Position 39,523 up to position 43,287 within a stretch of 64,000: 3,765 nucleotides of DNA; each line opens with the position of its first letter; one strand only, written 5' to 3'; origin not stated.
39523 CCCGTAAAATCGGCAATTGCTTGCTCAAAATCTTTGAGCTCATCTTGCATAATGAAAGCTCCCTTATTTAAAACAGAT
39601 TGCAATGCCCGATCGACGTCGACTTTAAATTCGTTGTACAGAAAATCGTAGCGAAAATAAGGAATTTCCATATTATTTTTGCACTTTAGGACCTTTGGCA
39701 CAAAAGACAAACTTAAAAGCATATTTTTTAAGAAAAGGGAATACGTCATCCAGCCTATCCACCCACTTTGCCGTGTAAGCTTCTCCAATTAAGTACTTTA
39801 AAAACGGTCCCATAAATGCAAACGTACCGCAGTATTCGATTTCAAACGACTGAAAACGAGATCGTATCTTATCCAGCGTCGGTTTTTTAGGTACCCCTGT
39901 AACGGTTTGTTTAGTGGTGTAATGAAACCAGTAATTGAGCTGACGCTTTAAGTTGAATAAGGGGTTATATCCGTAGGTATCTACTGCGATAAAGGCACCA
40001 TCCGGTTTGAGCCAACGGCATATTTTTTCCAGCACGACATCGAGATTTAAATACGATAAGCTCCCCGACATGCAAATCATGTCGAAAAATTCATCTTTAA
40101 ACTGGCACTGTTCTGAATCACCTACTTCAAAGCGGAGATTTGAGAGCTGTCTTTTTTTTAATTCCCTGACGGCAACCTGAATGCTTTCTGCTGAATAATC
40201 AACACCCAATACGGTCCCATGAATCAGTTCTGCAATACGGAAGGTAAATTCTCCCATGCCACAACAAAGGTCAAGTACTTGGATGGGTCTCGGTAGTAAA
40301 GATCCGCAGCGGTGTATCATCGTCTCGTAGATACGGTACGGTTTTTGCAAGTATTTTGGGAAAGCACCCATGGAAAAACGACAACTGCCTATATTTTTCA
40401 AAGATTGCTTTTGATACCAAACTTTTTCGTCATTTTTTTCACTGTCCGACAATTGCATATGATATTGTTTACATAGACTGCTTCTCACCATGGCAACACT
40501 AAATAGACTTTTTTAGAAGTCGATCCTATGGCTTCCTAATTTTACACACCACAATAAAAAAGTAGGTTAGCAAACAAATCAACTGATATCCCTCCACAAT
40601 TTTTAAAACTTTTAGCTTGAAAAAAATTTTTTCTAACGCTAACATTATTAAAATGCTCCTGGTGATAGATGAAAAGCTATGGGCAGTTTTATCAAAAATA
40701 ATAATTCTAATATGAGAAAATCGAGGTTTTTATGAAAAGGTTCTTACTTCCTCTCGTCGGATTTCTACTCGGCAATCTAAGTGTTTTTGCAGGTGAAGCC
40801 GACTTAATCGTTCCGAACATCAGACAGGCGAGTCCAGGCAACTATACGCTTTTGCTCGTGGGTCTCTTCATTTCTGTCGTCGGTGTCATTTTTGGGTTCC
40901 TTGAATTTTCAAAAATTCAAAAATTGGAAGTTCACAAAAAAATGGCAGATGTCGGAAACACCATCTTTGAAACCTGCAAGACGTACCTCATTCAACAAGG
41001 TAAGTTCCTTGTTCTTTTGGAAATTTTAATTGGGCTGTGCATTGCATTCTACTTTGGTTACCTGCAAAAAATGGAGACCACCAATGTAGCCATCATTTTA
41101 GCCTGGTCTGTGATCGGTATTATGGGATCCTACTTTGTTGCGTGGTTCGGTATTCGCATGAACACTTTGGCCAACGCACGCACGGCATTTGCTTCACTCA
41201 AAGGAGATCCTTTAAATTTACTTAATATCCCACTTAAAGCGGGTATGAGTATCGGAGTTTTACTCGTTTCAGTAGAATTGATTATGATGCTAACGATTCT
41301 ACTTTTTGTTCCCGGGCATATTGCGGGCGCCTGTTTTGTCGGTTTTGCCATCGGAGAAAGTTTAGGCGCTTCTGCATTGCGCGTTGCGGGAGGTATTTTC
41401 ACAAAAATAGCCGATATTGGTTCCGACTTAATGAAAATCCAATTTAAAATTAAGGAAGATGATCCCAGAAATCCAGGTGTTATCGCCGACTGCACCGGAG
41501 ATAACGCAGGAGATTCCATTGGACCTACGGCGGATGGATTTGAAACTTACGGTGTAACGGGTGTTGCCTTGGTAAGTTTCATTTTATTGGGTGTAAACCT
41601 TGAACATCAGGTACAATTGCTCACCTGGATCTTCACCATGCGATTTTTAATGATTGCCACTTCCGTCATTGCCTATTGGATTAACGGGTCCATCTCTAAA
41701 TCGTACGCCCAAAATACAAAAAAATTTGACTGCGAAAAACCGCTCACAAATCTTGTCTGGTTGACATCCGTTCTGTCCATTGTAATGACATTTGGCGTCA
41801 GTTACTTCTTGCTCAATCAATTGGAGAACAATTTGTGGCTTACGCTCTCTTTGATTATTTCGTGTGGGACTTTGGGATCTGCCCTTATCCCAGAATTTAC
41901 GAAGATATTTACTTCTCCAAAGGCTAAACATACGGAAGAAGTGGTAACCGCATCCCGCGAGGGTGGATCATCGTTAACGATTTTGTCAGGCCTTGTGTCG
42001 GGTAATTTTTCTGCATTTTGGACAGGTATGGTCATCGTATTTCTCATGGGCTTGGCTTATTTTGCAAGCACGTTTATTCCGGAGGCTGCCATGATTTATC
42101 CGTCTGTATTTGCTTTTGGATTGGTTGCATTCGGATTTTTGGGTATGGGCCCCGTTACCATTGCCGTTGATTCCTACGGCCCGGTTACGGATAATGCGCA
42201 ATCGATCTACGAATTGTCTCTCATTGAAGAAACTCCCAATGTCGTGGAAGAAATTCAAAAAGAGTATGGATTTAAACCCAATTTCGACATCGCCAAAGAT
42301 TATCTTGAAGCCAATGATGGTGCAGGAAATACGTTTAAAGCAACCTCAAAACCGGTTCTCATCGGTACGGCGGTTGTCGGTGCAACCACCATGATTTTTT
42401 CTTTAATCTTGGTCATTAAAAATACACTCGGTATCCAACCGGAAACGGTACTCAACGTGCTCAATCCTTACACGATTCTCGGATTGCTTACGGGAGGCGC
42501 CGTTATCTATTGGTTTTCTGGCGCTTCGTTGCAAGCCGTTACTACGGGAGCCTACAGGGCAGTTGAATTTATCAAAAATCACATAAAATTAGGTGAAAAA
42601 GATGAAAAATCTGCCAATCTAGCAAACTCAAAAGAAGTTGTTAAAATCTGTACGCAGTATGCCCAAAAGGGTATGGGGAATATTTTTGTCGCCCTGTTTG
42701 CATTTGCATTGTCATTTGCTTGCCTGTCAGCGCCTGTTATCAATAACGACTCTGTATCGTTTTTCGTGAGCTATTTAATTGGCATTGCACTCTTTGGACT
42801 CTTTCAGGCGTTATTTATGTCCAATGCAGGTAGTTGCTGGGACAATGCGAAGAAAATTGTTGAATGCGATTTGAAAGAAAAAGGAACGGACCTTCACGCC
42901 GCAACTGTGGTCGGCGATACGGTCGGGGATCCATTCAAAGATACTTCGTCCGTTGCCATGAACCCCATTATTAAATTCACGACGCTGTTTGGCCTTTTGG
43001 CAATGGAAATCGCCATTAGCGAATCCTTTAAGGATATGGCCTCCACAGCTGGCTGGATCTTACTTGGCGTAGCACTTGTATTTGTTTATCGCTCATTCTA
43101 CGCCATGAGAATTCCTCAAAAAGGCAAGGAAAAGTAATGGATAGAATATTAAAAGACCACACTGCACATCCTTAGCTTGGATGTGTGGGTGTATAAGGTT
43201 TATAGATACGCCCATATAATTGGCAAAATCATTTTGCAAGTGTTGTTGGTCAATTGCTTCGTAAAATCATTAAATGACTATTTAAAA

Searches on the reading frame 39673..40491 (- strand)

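Call 52: search_protein_families(library=pfam, proteins=[window:39673-40491:-], max_evalue=0.00001)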
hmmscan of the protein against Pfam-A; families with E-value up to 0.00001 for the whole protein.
window:39673-40491:- (272 aa): 6 families
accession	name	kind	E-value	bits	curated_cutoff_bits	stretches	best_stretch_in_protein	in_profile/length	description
PF13847.12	Methyltransf_31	-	4.9e-23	81.8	27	1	71-176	6-116/145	Methyltransferase domain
PF13649.12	Methyltransf_25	-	1.1e-20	74.5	27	1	72-165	1-97/97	Methyltransferase domain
PF08241.18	Methyltransf_11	-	2.9e-17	63.5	21.2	1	73-168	1-94/95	Methyltransferase domain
PF01209.24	Ubie_methyltran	-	3.4e-14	53.2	20.1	1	53-189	33-170/233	ubiE/COQ5 methyltransferase family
PF08242.18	Methyltransf_12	-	1.1e-12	49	30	1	73-166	1-97/98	Methyltransferase domain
PF13489.12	Methyltransf_23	-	8.8e-12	45.5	27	1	55-194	9-137/164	Methyltransferase domain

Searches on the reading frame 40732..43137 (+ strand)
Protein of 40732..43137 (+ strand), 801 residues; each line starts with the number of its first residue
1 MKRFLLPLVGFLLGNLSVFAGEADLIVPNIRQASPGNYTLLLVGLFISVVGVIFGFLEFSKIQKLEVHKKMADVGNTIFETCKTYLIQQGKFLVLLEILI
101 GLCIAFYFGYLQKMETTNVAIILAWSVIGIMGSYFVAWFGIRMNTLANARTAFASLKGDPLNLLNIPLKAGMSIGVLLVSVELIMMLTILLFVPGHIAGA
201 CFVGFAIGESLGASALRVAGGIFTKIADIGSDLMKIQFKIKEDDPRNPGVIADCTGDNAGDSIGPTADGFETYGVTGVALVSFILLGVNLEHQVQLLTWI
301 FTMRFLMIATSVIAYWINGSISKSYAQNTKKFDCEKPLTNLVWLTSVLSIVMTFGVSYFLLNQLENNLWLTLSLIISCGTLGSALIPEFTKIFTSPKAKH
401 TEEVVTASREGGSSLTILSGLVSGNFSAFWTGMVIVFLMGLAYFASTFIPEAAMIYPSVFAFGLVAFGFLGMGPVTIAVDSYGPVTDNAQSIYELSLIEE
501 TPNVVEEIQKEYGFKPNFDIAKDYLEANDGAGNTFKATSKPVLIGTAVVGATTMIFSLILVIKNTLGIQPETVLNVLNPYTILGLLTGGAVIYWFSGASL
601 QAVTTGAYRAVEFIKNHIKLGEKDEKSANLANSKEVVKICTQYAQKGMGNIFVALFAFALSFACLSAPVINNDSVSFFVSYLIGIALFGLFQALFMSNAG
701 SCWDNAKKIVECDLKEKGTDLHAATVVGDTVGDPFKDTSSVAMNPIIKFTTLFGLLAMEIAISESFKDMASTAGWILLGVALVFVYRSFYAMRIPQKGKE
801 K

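Call 52: search_protein_families(library=pfam, proteins=[window:40732-43137:+], max_evalue=0.00001)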
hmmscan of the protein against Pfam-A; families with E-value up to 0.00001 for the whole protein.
window:40732-43137:+ (801 aa): 1 family
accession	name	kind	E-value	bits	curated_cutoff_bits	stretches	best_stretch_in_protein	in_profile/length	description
PF03030.21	H_PPase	-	6.6e-177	590.5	29.7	1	49-756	1-644/645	Inorganic H+ pyrophosphatase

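Call 86: list_cluster_members(proteins=[L133:3408-5240:+, L133:1439-2374:+, L133:251-1360:+, L132:5903-7750:+, L132:4049-4987:+, window:40732-43137:+])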
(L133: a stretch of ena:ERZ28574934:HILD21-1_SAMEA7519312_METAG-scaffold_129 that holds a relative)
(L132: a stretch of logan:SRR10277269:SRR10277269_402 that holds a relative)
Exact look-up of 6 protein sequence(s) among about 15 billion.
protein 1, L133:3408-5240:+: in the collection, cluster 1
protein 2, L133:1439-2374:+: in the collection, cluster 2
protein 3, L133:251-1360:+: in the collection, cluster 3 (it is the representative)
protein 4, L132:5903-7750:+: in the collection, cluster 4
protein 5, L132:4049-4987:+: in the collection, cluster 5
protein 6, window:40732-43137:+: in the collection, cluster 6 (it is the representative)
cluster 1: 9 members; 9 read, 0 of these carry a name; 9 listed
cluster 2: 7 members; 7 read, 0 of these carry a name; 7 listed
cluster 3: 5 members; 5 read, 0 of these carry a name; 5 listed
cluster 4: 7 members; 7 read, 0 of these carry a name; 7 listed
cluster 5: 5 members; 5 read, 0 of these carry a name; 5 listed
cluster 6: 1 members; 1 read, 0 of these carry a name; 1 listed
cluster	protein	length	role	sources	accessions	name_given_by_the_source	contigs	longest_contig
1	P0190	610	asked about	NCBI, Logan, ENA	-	-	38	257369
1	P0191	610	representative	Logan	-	-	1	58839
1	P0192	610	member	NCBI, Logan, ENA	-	-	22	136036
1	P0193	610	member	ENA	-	-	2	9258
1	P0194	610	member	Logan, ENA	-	-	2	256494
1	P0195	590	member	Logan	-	-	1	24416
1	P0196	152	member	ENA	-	-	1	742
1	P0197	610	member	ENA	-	-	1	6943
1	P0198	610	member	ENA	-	-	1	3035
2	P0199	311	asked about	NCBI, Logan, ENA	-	-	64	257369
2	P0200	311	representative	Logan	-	-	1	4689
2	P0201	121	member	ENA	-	-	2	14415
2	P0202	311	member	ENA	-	-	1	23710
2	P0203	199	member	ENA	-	-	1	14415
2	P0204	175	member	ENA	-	-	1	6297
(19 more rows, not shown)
